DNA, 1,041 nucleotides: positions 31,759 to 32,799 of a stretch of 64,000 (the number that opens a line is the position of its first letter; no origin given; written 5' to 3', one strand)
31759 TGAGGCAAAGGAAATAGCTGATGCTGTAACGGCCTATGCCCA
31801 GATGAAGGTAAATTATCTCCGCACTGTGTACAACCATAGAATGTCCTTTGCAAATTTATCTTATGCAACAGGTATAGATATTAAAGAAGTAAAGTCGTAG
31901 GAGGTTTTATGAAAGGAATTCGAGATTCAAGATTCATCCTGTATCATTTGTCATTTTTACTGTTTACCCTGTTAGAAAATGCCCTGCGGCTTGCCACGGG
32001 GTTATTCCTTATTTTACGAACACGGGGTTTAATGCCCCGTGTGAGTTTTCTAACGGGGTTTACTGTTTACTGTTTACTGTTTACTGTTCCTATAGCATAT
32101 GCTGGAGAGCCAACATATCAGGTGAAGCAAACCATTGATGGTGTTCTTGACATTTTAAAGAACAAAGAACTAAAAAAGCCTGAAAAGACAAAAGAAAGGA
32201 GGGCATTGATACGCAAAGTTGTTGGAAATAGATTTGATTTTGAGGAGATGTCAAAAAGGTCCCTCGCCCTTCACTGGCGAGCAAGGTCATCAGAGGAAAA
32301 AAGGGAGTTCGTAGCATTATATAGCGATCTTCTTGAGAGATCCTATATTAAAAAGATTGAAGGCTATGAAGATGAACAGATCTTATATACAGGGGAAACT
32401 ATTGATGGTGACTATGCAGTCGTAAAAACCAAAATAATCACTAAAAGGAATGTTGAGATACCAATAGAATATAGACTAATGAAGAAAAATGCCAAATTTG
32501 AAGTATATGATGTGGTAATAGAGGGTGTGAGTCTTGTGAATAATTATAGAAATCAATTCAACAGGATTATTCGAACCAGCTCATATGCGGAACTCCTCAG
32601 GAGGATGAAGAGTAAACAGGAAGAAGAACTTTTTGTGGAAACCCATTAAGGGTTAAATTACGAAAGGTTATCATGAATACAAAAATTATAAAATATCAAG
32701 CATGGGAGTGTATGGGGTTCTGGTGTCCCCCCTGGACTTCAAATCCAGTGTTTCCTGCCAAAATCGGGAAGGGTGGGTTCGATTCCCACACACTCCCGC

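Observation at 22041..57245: Arrays share an architecture of about 5 units (35 nt) although the unit sequence differs, and some units mirror MITE termini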

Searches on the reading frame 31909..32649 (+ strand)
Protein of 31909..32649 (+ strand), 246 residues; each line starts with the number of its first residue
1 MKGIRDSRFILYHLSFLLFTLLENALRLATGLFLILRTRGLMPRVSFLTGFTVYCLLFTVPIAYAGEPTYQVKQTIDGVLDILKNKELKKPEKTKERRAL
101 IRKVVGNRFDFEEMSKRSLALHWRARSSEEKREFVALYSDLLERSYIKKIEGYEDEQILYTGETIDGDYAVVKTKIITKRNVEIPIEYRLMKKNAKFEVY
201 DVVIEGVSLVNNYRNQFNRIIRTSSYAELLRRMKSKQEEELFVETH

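Call 15: search_protein_families(library=pfam, proteins=[window:31909-32649:+])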
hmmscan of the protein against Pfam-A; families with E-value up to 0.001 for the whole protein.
window:31909-32649:+ (246 aa): 1 family
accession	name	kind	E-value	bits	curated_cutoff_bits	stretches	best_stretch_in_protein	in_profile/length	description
PF05494.18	MlaC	-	2.6e-47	161.1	26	1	73-234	1-165/166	MlaC protein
